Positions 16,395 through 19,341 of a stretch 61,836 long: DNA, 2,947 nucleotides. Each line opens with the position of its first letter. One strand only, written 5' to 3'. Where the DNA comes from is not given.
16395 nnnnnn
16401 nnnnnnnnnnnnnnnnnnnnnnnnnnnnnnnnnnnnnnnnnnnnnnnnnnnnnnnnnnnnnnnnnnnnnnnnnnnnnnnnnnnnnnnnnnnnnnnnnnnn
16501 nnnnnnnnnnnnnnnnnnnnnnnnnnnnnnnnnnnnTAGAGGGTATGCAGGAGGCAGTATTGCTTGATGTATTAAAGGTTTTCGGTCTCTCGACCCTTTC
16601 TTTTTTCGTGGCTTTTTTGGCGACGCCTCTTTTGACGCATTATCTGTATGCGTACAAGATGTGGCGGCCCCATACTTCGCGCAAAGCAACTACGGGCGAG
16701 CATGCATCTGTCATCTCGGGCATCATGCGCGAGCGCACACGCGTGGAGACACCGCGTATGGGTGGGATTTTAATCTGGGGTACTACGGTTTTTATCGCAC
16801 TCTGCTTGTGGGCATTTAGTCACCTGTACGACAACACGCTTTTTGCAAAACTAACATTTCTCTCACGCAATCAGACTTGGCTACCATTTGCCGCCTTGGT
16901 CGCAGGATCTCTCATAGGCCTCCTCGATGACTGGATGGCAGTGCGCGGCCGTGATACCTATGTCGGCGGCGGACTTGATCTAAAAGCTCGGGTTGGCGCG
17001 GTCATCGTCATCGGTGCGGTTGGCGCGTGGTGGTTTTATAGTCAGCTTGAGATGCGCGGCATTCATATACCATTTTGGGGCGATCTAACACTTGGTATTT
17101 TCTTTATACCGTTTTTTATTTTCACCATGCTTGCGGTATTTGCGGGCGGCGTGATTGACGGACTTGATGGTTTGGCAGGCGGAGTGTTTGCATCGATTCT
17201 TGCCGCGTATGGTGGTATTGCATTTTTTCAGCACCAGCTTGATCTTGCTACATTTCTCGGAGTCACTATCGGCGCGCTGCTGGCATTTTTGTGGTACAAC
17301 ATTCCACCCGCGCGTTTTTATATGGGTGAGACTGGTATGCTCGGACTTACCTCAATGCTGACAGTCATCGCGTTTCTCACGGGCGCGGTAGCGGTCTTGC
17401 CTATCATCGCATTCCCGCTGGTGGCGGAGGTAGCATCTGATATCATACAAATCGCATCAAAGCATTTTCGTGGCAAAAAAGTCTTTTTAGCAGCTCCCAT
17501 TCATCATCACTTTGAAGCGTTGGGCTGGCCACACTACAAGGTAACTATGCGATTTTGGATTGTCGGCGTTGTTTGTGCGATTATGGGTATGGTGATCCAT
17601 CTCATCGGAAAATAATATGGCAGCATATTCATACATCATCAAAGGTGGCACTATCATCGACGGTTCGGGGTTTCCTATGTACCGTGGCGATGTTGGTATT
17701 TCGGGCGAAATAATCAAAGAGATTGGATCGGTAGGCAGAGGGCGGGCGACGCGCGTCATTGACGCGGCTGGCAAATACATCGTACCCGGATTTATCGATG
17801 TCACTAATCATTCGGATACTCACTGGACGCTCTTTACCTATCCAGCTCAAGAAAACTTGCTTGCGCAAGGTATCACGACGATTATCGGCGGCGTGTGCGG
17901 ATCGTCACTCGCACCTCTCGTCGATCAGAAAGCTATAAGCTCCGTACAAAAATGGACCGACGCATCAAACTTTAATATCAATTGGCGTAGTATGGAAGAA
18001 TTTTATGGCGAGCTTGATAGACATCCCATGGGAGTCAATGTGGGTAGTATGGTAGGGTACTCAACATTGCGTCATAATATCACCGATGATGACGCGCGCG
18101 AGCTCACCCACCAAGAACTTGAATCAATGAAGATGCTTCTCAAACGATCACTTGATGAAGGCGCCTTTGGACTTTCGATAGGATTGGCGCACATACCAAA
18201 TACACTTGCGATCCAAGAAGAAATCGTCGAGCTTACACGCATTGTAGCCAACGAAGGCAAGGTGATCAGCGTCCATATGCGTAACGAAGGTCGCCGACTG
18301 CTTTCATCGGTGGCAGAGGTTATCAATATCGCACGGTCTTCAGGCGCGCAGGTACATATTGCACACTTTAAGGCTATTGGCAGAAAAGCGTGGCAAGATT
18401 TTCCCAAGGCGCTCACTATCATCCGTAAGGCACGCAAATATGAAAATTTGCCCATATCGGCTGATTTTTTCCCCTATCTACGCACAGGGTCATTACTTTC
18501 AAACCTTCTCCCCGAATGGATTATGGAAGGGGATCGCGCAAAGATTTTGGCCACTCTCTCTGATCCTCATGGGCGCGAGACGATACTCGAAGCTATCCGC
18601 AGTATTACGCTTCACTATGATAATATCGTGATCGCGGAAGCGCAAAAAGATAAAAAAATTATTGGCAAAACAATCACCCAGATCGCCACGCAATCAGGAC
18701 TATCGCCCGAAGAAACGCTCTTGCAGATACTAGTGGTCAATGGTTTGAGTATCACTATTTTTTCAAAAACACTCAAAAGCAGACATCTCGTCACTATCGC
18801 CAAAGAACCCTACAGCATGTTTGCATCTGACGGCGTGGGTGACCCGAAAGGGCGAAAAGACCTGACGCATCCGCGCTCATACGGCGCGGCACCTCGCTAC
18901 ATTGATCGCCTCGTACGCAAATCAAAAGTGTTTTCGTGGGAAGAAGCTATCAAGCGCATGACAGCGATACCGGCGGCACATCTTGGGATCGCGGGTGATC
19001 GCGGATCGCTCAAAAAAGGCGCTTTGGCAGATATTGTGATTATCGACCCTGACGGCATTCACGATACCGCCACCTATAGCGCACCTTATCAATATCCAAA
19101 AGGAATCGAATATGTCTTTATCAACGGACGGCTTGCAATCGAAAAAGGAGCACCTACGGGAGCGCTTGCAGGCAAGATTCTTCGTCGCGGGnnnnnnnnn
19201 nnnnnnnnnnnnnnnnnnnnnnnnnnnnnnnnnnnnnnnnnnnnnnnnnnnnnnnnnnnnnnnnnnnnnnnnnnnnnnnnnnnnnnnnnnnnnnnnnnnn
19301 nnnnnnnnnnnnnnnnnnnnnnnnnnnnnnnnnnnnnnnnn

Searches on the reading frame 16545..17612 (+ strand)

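Call 29: search_protein_families(library=pfam, proteins=[window:16545-17612:+], max_evalue=0.00001)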
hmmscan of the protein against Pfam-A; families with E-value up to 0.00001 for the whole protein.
window:16545-17612:+ (356 aa): 1 family
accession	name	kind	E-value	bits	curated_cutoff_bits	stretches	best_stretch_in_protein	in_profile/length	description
PF00953.26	Glycos_transf_4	-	2.8e-18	66.8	27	1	115-277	5-157/160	Glycosyl transferase family 4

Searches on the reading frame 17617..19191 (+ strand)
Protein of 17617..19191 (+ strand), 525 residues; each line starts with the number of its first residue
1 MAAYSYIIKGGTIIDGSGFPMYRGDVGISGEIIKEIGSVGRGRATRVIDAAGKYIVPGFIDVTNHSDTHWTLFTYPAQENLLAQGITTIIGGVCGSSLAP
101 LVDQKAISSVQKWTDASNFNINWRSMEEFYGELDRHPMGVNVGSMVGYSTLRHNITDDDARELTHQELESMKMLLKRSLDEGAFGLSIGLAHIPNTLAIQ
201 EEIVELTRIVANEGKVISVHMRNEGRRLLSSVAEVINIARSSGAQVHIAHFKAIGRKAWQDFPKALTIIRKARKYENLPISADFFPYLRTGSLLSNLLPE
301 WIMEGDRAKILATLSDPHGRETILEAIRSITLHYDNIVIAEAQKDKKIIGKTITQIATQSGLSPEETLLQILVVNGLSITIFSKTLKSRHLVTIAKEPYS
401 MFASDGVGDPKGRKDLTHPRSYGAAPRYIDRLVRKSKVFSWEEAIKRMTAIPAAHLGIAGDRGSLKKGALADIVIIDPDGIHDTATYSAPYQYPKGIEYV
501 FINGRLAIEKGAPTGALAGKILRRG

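Call 29: search_protein_families(library=pfam, proteins=[window:17617-19191:+], max_evalue=0.00001)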
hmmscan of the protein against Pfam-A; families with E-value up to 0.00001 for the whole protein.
window:17617-19191:+ (525 aa): 2 families
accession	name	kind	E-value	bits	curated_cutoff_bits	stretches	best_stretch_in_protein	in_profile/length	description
PF07969.17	Amidohydro_3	-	4.8e-20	72.9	29.7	2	418-506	383-470/472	Amidohydrolase family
PF01979.26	Amidohydro_1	-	4.9e-10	39.6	25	1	400-506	245-344/345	Amidohydrolase family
